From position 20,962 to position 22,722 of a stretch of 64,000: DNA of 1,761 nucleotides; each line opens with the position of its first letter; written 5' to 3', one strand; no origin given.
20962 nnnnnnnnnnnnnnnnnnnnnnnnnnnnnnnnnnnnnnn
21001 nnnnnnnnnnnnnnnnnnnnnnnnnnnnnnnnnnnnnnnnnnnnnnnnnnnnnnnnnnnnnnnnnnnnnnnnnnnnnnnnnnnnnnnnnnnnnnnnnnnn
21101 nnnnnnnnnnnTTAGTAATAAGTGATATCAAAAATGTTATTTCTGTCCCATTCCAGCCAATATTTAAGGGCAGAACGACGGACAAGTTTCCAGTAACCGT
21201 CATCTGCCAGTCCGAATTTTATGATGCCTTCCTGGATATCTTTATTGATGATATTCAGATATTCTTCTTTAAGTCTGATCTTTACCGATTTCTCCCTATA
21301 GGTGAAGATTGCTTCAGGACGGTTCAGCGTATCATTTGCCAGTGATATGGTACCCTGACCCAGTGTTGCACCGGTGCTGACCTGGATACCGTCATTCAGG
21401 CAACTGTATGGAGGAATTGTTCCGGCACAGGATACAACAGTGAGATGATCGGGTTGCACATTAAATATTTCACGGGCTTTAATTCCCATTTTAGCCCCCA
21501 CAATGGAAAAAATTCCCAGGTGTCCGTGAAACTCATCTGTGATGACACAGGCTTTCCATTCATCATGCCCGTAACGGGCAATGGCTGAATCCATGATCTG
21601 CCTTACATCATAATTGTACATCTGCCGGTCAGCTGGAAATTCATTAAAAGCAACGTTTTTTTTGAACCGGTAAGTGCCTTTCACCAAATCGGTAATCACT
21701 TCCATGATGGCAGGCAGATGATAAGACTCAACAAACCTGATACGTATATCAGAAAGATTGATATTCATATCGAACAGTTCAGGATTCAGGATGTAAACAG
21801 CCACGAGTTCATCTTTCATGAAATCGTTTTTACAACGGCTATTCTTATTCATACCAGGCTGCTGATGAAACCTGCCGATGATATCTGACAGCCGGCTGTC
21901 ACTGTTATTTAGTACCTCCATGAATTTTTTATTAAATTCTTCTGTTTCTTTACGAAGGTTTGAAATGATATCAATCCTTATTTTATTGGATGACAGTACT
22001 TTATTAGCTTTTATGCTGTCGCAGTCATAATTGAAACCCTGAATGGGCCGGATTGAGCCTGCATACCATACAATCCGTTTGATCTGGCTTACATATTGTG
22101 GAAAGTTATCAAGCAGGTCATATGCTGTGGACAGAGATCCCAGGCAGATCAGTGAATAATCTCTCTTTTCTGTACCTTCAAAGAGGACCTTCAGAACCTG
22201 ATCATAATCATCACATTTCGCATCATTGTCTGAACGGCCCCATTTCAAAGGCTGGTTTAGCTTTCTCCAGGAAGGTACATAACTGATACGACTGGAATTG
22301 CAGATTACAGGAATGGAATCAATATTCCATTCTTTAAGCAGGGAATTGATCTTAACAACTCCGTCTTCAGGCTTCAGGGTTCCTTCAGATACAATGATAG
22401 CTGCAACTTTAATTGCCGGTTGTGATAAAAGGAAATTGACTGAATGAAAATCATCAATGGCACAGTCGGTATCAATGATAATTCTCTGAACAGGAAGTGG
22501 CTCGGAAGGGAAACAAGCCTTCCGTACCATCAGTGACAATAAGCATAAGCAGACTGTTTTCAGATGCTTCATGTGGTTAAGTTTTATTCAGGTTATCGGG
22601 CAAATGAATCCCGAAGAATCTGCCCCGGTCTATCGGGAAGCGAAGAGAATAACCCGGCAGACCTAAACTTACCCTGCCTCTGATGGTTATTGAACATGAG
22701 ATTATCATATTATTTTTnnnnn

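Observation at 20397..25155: NikR-headed TonB-dependent metal acquisition operon: nikR - TBDT - secreted hydrolase/FmdE fusion - His-rich permease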

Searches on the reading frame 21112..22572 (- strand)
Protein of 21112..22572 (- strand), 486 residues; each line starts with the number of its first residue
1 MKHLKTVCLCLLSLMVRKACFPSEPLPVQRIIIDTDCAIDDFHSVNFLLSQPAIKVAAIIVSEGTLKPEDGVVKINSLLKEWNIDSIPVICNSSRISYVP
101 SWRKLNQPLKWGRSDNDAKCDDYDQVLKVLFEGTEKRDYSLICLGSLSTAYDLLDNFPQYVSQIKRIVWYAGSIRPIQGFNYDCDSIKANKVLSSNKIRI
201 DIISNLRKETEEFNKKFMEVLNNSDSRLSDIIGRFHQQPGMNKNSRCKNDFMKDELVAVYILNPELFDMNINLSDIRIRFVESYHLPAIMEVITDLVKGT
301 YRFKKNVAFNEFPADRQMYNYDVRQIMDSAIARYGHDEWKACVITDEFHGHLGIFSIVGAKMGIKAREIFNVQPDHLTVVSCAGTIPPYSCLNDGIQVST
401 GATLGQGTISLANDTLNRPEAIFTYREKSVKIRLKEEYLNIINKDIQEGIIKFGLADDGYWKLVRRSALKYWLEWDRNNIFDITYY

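Call 3: search_protein_families(library=pfam, proteins=[window:21112-22572:-], max_evalue=0.01)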
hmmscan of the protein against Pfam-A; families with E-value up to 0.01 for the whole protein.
window:21112-22572:- (486 aa): 2 families
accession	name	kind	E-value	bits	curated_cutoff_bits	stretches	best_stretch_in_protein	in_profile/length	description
PF01156.24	IU_nuc_hydro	-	2.4e-18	67.2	34.2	1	31-270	1-256/297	Inosine-uridine preferring nucleoside hydrolase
PF02663.19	FmdE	-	1e-14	55.2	22.9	1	348-481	1-132/133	FmdE, Molybdenum formylmethanofuran dehydrogenase operon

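Call 4: search_protein_families(library=ncbifam, proteins=[window:21112-22572:-], max_evalue=0.01)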
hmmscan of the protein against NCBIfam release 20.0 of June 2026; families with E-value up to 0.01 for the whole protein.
window:21112-22572:- (486 aa): 2 families
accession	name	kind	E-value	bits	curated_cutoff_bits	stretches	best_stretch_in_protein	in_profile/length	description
NF008036.0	PRK10768.1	equivalog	2.1e-09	37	382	1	137-277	116-257/304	ribonucleoside hydrolase RihC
NF007761.0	PRK10443.1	equivalog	3.1e-05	23.2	433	0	29-91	3-65/311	pyrimidine-specific ribonucleoside hydrolase RihA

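Call 11: find_homologous_proteins(query=window:21112-22572:-, max_evalue=0.001)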
Query window:21112-22572:- (486 aa): 942 proteins with E <= 0.001 among 6124 candidates; the best 120 are listed.
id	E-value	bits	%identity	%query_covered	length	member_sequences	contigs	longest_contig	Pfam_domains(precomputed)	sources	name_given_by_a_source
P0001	0.0e+0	1121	100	100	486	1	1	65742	PF01156.25,PF02663.20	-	-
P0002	2.0e-253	859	76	100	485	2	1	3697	PF01156.25,PF02663.20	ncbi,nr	ncbi:MAG TPA: nucleoside hydrolase [Bacteroidales bacterium]|nr:nucleoside hydrolase [Bacteroidales 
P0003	4.5e-239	812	72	99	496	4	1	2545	PF01156.25,PF02663.20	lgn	-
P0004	1.0e-234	798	71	100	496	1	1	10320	PF01156.25,PF02663.20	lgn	-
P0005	9.3e-218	742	70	94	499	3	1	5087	PF01156.25,PF02663.20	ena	-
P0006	6.4e-217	739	70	94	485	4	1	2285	PF01156.25,PF02663.20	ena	-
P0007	6.3e-214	729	68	94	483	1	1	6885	PF01156.25,PF02663.20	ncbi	-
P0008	3.9e-213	726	68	94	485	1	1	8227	PF01156.25,PF02663.20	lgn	-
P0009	1.8e-194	665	61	99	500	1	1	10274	PF01156.25,PF02663.20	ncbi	-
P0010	4.1e-186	637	57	99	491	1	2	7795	PF01156.25,PF02663.20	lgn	-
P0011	9.9e-180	616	56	100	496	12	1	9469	PF01156.25,PF02663.20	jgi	jgi:inosine-uridine nucleoside N-ribohydrolase/formylmethanofuran dehydrogenase subunit E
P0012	2.8e-177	608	55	95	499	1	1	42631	PF01156.25,PF02663.20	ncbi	ncbi:MAG: nucleoside hydrolase [Bacteroidales bacterium]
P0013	1.5e-176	606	57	95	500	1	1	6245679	PF01156.25,PF02663.20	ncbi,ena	-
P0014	2.0e-174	599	56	96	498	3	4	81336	PF01156.25,PF02663.20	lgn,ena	-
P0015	4.4e-174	598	53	99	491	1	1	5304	PF01156.25,PF02663.20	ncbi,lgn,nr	ncbi:MAG: nucleoside hydrolase [Bacteroidales bacterium]|nr:nucleoside hydrolase [Bacteroidales bact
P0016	6.2e-173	594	53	99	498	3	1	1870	PF01156.25,PF02663.20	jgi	jgi:pyrimidine-specific ribonucleoside hydrolase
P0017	3.6e-171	588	53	99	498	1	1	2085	PF01156.25,PF02663.20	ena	-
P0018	1.1e-166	573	54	99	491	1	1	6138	PF01156.25,PF02663.20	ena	-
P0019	4.4e-162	558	53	95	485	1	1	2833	PF01156.25,PF02663.20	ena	-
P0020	4.9e-161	555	51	100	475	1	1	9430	PF01156.25,PF02663.20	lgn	-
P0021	1.4e-160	553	51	98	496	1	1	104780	PF01156.25,PF02663.20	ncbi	-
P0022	3.3e-160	552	53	95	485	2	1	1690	PF01156.25,PF02663.20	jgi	-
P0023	6.2e-160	551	52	99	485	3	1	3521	PF01156.25,PF02663.20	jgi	-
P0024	2.0e-159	549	51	98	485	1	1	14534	PF01156.25,PF02663.20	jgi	jgi:inosine-uridine nucleoside N-ribohydrolase/formylmethanofuran dehydrogenase subunit E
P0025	2.0e-158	546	52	97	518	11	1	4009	PF01156.25,PF02663.20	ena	-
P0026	2.3e-158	546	53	93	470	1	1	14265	PF01156.25,PF02663.20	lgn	-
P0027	2.1e-157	543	50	99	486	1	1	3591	PF01156.25,PF02663.20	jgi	jgi:inosine-uridine nucleoside N-ribohydrolase/formylmethanofuran dehydrogenase subunit E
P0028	4.1e-157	542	50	97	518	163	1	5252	PF01156.25,PF02663.20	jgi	-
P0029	5.1e-157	541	52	95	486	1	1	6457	PF01156.25,PF02663.20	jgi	jgi:pyrimidine-specific ribonucleoside hydrolase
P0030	7.0e-157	541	52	95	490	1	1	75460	PF01156.25,PF02663.20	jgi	jgi:inosine-uridine nucleoside N-ribohydrolase/formylmethanofuran dehydrogenase subunit E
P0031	1.6e-156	540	50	99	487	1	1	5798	PF01156.25,PF02663.20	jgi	jgi:pyrimidine-specific ribonucleoside hydrolase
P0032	3.9e-156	538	51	95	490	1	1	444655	PF01156.25,PF02663.20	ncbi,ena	-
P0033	4.8e-156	538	52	95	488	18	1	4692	PF01156.25,PF02663.20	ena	-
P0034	1.3e-155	537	52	95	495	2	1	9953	PF01156.25,PF02663.20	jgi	jgi:pyrimidine-specific ribonucleoside hydrolase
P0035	5.3e-155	535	51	98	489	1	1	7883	PF01156.25,PF02663.20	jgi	jgi:inosine-uridine nucleoside N-ribohydrolase/formylmethanofuran dehydrogenase subunit E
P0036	1.2e-154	533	51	95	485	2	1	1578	PF01156.25,PF02663.20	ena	-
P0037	1.4e-154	533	50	99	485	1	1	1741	PF01156.25,PF02663.20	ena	-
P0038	1.7e-154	533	51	97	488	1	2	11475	PF01156.25,PF02663.20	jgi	jgi:pyrimidine-specific ribonucleoside hydrolase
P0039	2.0e-154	533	50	98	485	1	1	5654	PF01156.25,PF02663.20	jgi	jgi:inosine-uridine nucleoside N-ribohydrolase/formylmethanofuran dehydrogenase subunit E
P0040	2.2e-154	533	50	99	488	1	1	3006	PF01156.25,PF02663.20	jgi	jgi:inosine-uridine nucleoside N-ribohydrolase/formylmethanofuran dehydrogenase subunit E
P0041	2.8e-154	532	51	99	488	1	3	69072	PF01156.25,PF02663.20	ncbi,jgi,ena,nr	ncbi:MAG TPA: nucleoside hydrolase [Bacteroidales bacterium]|nr:nucleoside hydrolase [Bacteroidales 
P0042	2.8e-154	532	51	95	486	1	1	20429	PF01156.25,PF02663.20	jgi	jgi:inosine-uridine nucleoside N-ribohydrolase/formylmethanofuran dehydrogenase subunit E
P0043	3.2e-154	532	51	95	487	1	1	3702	PF01156.25,PF02663.20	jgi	-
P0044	3.5e-154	532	51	97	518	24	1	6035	PF01156.25,PF02663.20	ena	-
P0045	4.7e-154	532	51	97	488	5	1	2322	PF01156.25,PF02663.20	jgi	jgi:inosine-uridine nucleoside N-ribohydrolase/formylmethanofuran dehydrogenase subunit E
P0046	5.1e-154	531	50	97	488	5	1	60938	PF01156.25,PF02663.20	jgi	jgi:inosine-uridine nucleoside N-ribohydrolase/formylmethanofuran dehydrogenase subunit E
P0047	8.0e-154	531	51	99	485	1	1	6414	PF01156.25,PF02663.20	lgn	-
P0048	8.8e-154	531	52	95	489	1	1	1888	PF01156.25,PF02663.20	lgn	-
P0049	1.0e-153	530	50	95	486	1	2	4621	PF01156.25,PF02663.20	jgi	jgi:pyrimidine-specific ribonucleoside hydrolase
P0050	1.0e-153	530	50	97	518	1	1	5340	PF01156.25,PF02663.20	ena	-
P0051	1.1e-153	530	50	97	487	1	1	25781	PF01156.25,PF02663.20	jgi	jgi:pyrimidine-specific ribonucleoside hydrolase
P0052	1.5e-153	530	51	95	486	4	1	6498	PF01156.25,PF02663.20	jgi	jgi:pyrimidine-specific ribonucleoside hydrolase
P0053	1.7e-153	530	49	98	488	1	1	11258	PF01156.25,PF02663.20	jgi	jgi:pyrimidine-specific ribonucleoside hydrolase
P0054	1.8e-153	530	50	99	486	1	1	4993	PF01156.25,PF02663.20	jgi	jgi:inosine-uridine nucleoside N-ribohydrolase/formylmethanofuran dehydrogenase subunit E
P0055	1.9e-153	530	52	95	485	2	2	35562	PF01156.25,PF02663.20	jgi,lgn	jgi:inosine-uridine nucleoside N-ribohydrolase/formylmethanofuran dehydrogenase subunit E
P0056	2.0e-153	530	51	95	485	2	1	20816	PF01156.25,PF02663.20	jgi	jgi:inosine-uridine nucleoside N-ribohydrolase/formylmethanofuran dehydrogenase subunit E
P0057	2.1e-153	529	50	99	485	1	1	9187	PF01156.25,PF02663.20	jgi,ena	-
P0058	2.6e-153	529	50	98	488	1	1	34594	PF01156.25,PF02663.20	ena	-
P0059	2.7e-153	529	50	97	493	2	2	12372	PF01156.25,PF02663.20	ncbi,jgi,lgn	-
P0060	2.8e-153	529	50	97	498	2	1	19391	PF01156.25,PF02663.20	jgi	jgi:pyrimidine-specific ribonucleoside hydrolase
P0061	3.1e-153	529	52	95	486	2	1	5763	PF01156.25,PF02663.20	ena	-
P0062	4.4e-153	528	51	95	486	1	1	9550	PF01156.25,PF02663.20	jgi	jgi:inosine-uridine nucleoside N-ribohydrolase/formylmethanofuran dehydrogenase subunit E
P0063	5.2e-153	528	52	95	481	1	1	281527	PF01156.25,PF02663.20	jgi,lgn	jgi:inosine-uridine nucleoside N-ribohydrolase/formylmethanofuran dehydrogenase subunit E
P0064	5.5e-153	528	50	99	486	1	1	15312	PF01156.25,PF02663.20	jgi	jgi:pyrimidine-specific ribonucleoside hydrolase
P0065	7.9e-153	528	50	98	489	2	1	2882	PF01156.25,PF02663.20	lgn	-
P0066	9.4e-153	527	51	96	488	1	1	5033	PF01156.25,PF02663.20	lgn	-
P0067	1.2e-152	527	51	97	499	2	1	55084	PF01156.25,PF02663.20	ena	-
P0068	1.4e-152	527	51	95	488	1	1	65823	PF01156.25,PF02663.20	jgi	jgi:pyrimidine-specific ribonucleoside hydrolase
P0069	1.6e-152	527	51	97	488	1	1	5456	PF01156.25,PF02663.20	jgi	jgi:inosine-uridine nucleoside N-ribohydrolase/formylmethanofuran dehydrogenase subunit E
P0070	1.9e-152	526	51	97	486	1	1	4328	PF01156.25,PF02663.20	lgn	-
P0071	2.2e-152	526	50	98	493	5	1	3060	PF01156.25,PF02663.20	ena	-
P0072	2.2e-152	526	49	97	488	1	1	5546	PF01156.25,PF02663.20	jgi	-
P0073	2.4e-152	526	49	97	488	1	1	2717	PF01156.25,PF02663.20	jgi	-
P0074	2.6e-152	526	50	99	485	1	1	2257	PF01156.25,PF02663.20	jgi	jgi:inosine-uridine nucleoside N-ribohydrolase/formylmethanofuran dehydrogenase subunit E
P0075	3.4e-152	525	51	95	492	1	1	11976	PF01156.25,PF02663.20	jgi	jgi:inosine-uridine nucleoside N-ribohydrolase/formylmethanofuran dehydrogenase subunit E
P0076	3.8e-152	525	50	97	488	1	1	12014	PF01156.25,PF02663.20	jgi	jgi:inosine-uridine nucleoside N-ribohydrolase/formylmethanofuran dehydrogenase subunit E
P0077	3.9e-152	525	50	99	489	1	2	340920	PF01156.25,PF02663.20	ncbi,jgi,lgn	-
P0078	4.6e-152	525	50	95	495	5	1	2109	PF01156.25,PF02663.20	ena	-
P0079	4.8e-152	525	51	95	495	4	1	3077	PF01156.25,PF02663.20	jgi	-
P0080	5.3e-152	525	51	95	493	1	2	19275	PF01156.25,PF02663.20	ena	-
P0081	6.1e-152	525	49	97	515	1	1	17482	PF01156.25,PF02663.20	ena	-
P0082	7.3e-152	524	49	99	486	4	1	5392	PF01156.25,PF02663.20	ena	-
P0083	7.9e-152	524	51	95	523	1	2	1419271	PF01156.25,PF02663.20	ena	-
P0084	8.3e-152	524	51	95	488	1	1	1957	PF01156.25,PF02663.20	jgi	jgi:pyrimidine-specific ribonucleoside hydrolase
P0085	9.0e-152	524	51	95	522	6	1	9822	PF01156.25,PF02663.20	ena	-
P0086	9.2e-152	524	50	97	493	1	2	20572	PF01156.25,PF02663.20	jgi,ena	-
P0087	9.4e-152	524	49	98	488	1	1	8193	PF01156.25,PF02663.20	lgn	-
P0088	9.4e-152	524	50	95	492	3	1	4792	PF01156.25,PF02663.20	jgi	jgi:pyrimidine-specific ribonucleoside hydrolase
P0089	9.5e-152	524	49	99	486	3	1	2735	PF01156.25,PF02663.20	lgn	-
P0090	9.7e-152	524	50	95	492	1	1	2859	PF01156.25,PF02663.20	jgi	jgi:pyrimidine-specific ribonucleoside hydrolase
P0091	1.0e-151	524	50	98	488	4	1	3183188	PF01156.25,PF02663.20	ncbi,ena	-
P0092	1.3e-151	523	50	95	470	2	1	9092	PF01156.25,PF02663.20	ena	-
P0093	1.6e-151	523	49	98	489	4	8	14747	PF01156.25,PF02663.20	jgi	jgi:inosine-uridine nucleoside N-ribohydrolase/formylmethanofuran dehydrogenase subunit E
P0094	1.6e-151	523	50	97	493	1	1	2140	PF01156.25,PF02663.20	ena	-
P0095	1.6e-151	523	49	98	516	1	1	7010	PF01156.25,PF02663.20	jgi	jgi:inosine-uridine nucleoside N-ribohydrolase/formylmethanofuran dehydrogenase subunit E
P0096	2.1e-151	523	51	95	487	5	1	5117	PF01156.25,PF02663.20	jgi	-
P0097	2.2e-151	523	49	97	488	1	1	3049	PF01156.25,PF02663.20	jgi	jgi:pyrimidine-specific ribonucleoside hydrolase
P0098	2.4e-151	523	50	95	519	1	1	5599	PF01156.25,PF02663.20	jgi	jgi:pyrimidine-specific ribonucleoside hydrolase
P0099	3.0e-151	522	50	97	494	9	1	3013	PF01156.25,PF02663.20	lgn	-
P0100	3.0e-151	522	51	95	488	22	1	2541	PF01156.25,PF02663.20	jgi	jgi:pyrimidine-specific ribonucleoside hydrolase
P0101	4.0e-151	522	50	93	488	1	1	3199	PF01156.25,PF02663.20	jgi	jgi:inosine-uridine nucleoside N-ribohydrolase/formylmethanofuran dehydrogenase subunit E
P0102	4.4e-151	522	49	99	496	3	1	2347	PF01156.25,PF02663.20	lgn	-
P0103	4.4e-151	522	50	95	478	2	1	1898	PF01156.25,PF02663.20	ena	-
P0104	4.7e-151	522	50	98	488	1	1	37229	PF01156.25,PF02663.20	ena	-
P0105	4.7e-151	522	49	99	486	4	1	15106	PF01156.25,PF02663.20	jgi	jgi:inosine-uridine nucleoside N-ribohydrolase/formylmethanofuran dehydrogenase subunit E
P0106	4.9e-151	522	49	99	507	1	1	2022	PF01156.25,PF02663.20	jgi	jgi:pyrimidine-specific ribonucleoside hydrolase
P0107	6.5e-151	521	50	95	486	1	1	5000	PF01156.25,PF02663.20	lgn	-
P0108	8.4e-151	521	51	97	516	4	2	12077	PF01156.25,PF02663.20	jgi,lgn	jgi:inosine-uridine nucleoside N-ribohydrolase/formylmethanofuran dehydrogenase subunit E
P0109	1.0e-150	521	49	97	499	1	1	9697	PF01156.25,PF02663.20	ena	-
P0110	1.0e-150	521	50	95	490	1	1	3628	PF01156.25,PF02663.20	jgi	jgi:pyrimidine-specific ribonucleoside hydrolase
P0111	1.2e-150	520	50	98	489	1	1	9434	PF01156.25,PF02663.20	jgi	jgi:pyrimidine-specific ribonucleoside hydrolase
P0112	1.2e-150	520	49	98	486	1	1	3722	PF01156.25,PF02663.20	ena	-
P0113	1.3e-150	520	50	99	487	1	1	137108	PF01156.25,PF02663.20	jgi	jgi:inosine-uridine nucleoside N-ribohydrolase/formylmethanofuran dehydrogenase subunit E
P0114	1.5e-150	520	49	97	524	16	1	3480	PF01156.25,PF02663.20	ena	-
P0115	1.7e-150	520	51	98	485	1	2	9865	PF01156.25,PF02663.20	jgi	jgi:inosine-uridine nucleoside N-ribohydrolase/formylmethanofuran dehydrogenase subunit E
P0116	1.7e-150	520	50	95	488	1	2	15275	PF01156.25,PF02663.20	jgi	jgi:pyrimidine-specific ribonucleoside hydrolase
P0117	1.8e-150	520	51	95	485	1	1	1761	PF01156.25,PF02663.20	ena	-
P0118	1.8e-150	520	51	95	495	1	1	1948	PF01156.25,PF02663.20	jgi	jgi:inosine-uridine nucleoside N-ribohydrolase/formylmethanofuran dehydrogenase subunit E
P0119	1.8e-150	520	49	97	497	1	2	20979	PF01156.25,PF02663.20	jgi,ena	jgi:pyrimidine-specific ribonucleoside hydrolase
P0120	2.1e-150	520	48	99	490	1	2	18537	PF01156.25,PF02663.20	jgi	jgi:pyrimidine-specific ribonucleoside hydrolase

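Call 14: find_related_loci(query=A1, collection=genome_contigs, flank=7000)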
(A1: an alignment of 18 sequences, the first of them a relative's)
Query A1 (486 aa) in genome_contigs; peptide patterns used: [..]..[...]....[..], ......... (x = any residue, [..] = any of these).
304 stretches matched a pattern; 277 encode a relative of the query (tblastn E <= 1e-3); the best 80 are kept; 80 distinct loci.
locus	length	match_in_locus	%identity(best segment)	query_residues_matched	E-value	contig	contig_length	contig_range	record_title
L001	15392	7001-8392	55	21-484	1e-180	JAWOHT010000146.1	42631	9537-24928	MAG: Bacteroidales bacterium isolate CWP5-1.bin.146 k191_2624024, whole genome shotgun sequence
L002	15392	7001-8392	57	21-484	4e-180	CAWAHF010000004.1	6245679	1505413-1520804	MAG: uncultured Bacteroidales bacterium isolate MFD02416.bin.1.317 genome assembly, contig: contig_49773, whole genome s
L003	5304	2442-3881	53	4-483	0e+0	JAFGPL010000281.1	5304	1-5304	MAG: Bacteroidales bacterium isolate Zod_Metabat.688 k87_11095641, whole genome shotgun sequence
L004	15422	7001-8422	51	9-483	2e-164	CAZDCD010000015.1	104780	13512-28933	MAG TPA_asm: uncultured Bacteroidales bacterium isolate binchicken_co129_272 genome assembly, contig: NODE_274_length_10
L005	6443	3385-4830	51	4-484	2e-159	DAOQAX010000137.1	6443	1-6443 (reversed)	MAG TPA_asm: Bacteroidales bacterium isolate AMR_MDS_1251 NODE_14739_length_6443_cov_5.429555, whole genome shotgun sequ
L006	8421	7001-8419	50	11-481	2e-157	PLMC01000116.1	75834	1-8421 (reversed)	MAG: Bacteroidales bacterium isolate fen_982 73.20120800_E3S.3_contig_9198, whole genome shotgun sequence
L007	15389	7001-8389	52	23-483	1e-157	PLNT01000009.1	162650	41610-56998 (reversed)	MAG: Bacteroidales bacterium isolate fen_974 73.20120800_E1X.13_contig_2593, whole genome shotgun sequence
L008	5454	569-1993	51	11-483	4e-159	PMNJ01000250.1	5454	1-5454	MAG: Bacteroidales bacterium isolate fen_946 73.20100900_E3D.43_contig_13855, whole genome shotgun sequence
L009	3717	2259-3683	50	11-483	7e-163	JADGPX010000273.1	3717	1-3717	MAG: Chitinophagaceae bacterium isolate Chersky.15_85 contig-100_25140, whole genome shotgun sequence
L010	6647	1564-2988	51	11-483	2e-157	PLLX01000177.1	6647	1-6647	MAG: Bacteroidales bacterium isolate fen_983 73.20120800_E3S.44_contig_245, whole genome shotgun sequence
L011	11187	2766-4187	51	12-483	1e-156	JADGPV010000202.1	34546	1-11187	MAG: Bacteroidales bacterium isolate Chersky_261 k127_25886193, whole genome shotgun sequence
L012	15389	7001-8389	52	23-483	1e-156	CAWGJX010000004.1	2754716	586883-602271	MAG: uncultured Bacteroidales bacterium isolate MFD05705.bin.1.174 genome assembly, contig: contig_7445, whole genome sh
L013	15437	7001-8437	49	7-483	2e-156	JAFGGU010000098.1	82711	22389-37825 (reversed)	MAG: Bacteroidales bacterium isolate Zod_Metabat.1409 k87_12588246, whole genome shotgun sequence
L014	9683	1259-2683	50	11-483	2e-156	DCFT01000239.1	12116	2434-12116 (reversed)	MAG TPA_asm: Bacteroidales bacterium UBA1797 UBA1797_contig_11802, whole genome shotgun sequence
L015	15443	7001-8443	49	1-483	4e-156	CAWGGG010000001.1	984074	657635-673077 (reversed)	MAG: uncultured Bacteroidales bacterium isolate MFD02979.bin.1.62 genome assembly, contig: contig_26867, whole genome sh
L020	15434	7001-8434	49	9-484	1e-153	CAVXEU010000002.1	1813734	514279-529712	MAG: uncultured Bacteroidales bacterium isolate MFD02416.bin.1.219 genome assembly, contig: contig_12175, whole genome s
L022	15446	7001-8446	49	4-484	6e-153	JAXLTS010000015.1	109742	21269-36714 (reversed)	MAG: Bacteroidales bacterium isolate STL-BAC10 C4.95.fa-15, whole genome shotgun sequence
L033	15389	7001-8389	49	23-483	2e-150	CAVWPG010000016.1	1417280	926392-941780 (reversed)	MAG: uncultured Bacteroidales bacterium isolate MFD05442.bin.2.79 genome assembly, contig: contig_7985, whole genome sho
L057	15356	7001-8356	51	31-483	4e-146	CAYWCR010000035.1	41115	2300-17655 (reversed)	MAG TPA_asm: uncultured Bacteroidales bacterium isolate binchicken_co259_28 genome assembly, contig: NODE_327_length_411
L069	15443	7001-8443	47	1-483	2e-142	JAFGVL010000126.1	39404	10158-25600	MAG: Paludibacteraceae bacterium isolate ZodW_Metabat.166 k87_22966833, whole genome shotgun sequence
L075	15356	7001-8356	47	29-483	1e-136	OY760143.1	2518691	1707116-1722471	MAG: Paludibacteraceae bacterium isolate 01c8064d-6cbe-49cb-b462-9ef0373b1e27 genome assembly, chromosome: 1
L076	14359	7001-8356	47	29-483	2e-136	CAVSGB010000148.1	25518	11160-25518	MAG: uncultured Bacteroidetes bacterium isolate MFD02138.bin.2.39 genome assembly, contig: contig_135494, whole genome s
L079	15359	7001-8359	45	29-483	5e-130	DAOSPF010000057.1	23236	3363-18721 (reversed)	MAG TPA_asm: Bacteroidales bacterium isolate AMR_MDS_2326 NODE_2221_length_23236_cov_7.862344, whole genome shotgun sequ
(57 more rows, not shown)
